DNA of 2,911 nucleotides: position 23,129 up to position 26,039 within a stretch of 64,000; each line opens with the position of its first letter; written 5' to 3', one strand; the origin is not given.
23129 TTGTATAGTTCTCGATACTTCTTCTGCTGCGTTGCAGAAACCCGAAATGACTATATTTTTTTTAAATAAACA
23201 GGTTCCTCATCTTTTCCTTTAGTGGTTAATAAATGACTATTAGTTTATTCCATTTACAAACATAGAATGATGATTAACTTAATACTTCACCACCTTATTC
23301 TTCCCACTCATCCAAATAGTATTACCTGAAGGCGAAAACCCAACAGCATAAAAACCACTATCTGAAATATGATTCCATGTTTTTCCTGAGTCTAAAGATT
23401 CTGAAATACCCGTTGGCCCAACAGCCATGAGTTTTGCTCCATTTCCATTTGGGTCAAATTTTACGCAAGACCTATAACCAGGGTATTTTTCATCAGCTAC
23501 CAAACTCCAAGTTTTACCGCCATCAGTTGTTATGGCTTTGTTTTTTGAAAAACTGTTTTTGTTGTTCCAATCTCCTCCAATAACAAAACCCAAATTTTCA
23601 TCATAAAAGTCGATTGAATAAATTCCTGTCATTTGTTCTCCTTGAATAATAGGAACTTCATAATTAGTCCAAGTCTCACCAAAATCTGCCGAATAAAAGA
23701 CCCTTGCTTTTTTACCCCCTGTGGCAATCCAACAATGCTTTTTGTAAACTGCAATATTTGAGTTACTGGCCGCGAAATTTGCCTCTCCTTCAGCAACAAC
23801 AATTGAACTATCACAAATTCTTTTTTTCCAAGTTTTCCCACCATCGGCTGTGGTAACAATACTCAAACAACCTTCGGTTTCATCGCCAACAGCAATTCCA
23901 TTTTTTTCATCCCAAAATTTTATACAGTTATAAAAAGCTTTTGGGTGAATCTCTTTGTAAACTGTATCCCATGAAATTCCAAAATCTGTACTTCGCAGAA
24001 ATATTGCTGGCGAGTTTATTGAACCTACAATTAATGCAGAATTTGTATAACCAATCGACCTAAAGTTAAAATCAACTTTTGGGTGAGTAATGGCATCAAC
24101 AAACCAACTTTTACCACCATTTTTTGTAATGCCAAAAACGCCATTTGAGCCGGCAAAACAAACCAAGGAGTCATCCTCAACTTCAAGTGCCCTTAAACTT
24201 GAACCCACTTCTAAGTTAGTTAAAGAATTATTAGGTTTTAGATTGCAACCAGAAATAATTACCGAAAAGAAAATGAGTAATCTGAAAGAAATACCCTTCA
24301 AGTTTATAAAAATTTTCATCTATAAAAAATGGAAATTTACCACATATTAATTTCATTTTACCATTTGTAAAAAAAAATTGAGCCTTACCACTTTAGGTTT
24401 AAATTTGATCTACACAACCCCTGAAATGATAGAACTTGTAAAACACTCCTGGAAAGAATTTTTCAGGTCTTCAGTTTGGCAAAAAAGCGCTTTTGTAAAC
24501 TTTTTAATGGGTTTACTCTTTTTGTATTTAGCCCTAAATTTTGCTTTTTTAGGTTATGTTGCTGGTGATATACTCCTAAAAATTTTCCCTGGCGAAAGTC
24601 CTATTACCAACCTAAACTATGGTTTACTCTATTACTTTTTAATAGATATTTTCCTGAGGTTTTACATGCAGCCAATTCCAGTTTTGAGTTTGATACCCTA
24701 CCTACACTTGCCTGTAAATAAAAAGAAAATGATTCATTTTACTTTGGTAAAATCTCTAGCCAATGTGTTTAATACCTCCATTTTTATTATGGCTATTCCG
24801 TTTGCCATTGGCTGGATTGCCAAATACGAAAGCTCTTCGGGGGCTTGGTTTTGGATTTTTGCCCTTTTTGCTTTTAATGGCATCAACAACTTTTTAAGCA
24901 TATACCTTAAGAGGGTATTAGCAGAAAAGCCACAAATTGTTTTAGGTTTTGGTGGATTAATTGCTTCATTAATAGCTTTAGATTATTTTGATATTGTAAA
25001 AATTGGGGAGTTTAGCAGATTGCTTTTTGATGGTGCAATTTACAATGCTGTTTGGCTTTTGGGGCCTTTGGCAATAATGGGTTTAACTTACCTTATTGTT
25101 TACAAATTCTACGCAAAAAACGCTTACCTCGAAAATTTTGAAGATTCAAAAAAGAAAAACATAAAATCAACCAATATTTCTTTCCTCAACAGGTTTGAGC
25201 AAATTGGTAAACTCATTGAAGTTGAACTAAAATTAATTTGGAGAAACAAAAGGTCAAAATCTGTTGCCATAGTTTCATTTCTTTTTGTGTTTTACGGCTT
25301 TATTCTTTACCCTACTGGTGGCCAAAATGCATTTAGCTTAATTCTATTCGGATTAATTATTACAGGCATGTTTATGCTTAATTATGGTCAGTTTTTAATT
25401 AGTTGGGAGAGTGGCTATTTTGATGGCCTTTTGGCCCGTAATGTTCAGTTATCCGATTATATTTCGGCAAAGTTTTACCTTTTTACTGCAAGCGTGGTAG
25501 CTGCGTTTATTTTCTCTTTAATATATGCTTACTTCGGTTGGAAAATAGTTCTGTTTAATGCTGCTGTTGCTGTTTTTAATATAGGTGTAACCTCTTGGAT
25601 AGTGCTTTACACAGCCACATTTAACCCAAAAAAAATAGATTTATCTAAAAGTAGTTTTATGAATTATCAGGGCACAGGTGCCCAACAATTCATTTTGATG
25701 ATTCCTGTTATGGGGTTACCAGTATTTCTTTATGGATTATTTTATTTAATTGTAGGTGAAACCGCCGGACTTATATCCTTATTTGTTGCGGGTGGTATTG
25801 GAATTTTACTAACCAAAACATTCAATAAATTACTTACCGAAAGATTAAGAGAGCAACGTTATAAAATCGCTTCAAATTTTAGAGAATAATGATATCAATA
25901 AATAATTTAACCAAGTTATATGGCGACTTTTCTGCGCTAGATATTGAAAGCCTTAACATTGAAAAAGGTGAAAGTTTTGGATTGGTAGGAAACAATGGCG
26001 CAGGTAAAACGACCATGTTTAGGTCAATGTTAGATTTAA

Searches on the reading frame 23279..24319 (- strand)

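Call 77: search_protein_families(library=pfam, proteins=[window:23279-24319:-], max_evalue=0.00001)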
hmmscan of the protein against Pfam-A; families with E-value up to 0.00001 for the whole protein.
window:23279-24319:- (346 aa): 3 families
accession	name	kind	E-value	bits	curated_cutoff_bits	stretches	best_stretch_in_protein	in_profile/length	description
PF14870.12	PSII_BNR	-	1.8e-15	57.4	27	0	132-219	22-96/303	Photosynthesis system II assembly factor YCF48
PF02012.26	BNR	-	2.1e-12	45.5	27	0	263-273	2-12/12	BNR/Asp-box repeat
PF15902.12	Sortilin-Vps10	-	2.1e-11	43.7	33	1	108-220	4-112/446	Sortilin, neurotensin receptor 3,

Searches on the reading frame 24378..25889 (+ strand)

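Call 76: search_protein_families(library=pfam, proteins=[window:24378-25889:+], max_evalue=0.00001)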
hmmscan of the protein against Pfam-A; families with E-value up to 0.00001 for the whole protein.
window:24378-25889:+ (503 aa): 1 family
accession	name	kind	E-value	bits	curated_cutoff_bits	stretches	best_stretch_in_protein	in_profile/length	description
PF18940.5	DUF5687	-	5.3e-147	491.4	33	1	25-503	2-483/484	Family of unknown function (DUF5687)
